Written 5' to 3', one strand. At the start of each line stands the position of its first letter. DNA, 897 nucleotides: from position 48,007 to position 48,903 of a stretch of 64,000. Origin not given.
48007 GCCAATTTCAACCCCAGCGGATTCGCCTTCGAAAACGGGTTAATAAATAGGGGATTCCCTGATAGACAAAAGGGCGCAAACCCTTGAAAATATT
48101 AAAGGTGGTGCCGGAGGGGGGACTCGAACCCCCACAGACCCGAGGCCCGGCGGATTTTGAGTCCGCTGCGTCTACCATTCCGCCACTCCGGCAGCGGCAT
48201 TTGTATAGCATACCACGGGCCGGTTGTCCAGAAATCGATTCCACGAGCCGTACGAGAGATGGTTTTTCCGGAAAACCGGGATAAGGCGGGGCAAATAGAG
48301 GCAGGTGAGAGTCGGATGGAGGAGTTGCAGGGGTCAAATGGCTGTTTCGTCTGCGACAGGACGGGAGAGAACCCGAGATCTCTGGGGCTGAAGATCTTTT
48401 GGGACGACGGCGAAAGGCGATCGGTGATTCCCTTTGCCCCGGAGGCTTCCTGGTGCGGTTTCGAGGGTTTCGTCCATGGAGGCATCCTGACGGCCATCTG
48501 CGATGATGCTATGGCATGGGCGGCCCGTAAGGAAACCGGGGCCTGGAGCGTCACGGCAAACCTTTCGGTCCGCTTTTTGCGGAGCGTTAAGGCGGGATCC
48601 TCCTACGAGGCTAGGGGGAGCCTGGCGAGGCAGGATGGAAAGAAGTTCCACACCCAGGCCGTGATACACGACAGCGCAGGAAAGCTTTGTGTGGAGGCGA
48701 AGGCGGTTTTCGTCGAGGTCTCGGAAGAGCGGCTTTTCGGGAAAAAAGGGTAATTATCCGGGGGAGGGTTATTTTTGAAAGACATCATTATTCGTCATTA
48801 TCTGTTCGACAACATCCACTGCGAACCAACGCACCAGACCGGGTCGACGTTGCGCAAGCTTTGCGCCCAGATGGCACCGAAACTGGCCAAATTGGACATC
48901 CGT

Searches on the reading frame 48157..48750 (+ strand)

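Call 82: search_protein_families(library=pfam, proteins=[window:48157-48750:+], max_evalue=0.01)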
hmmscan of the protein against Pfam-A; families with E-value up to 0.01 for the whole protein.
window:48157-48750:+ (198 aa): 3 families
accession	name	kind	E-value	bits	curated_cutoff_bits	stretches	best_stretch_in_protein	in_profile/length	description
PF03061.28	4HBT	-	7.3e-11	42.7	20.6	1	104-178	2-78/79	Thioesterase superfamily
PF13279.12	4HBT_2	-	1.2e-05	26.2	25.5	1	113-186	28-102/122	Thioesterase-like superfamily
PF13622.12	4HBT_3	-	0.0011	19.6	24.3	1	98-185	4-82/83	Acyl-CoA thioesterase N-terminal domain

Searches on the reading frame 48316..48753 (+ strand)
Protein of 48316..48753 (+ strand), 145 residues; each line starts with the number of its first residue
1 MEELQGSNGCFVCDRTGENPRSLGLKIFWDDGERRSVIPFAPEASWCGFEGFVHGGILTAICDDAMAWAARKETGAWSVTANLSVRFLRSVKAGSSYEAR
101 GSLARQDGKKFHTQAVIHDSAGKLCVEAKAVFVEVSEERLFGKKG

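Call 90: find_encoding_contigs(protein=window:48316-48753:+, flank=10000, max_places=8)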
Protein window:48316-48753:+ (145 aa): 2 contigs read that carry it; 1 place shown.
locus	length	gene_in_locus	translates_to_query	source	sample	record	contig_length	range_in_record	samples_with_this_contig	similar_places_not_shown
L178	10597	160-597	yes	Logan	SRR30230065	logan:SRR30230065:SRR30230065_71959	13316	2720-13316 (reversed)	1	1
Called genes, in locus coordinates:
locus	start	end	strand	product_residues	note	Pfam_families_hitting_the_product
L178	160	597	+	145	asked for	PF03061:4HBT, PF13279:4HBT_2 (weak)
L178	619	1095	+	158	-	PF10865:DUF2703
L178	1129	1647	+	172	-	PF01923:Cob_adeno_trans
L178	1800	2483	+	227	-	PF00392:GntR, PF13412:HTH_24 (faint), PF07729:FCD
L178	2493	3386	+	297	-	PF00892:EamA, PF03151:TPT, PF00892:EamA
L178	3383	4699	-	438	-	PF05496:RuvB_N, PF13191:AAA_16 (weak), PF00004:AAA, PF07728:AAA_5, PF13173:AAA_14, PF16193:AAA_assoc_2, PF12002:MgsA_C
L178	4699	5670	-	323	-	PF00702:Hydrolase, PF13419:HAD_2, PF13242:Hydrolase_like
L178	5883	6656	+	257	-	PF02634:FdhD-NarQ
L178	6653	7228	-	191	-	PF12804:NTP_transf_3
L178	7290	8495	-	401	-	PF00999:Na_H_Exchanger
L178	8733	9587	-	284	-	PF01226:Form_Nir_trans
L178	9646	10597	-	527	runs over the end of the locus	PF00384:Molybdopterin, PF01568:Molydop_binding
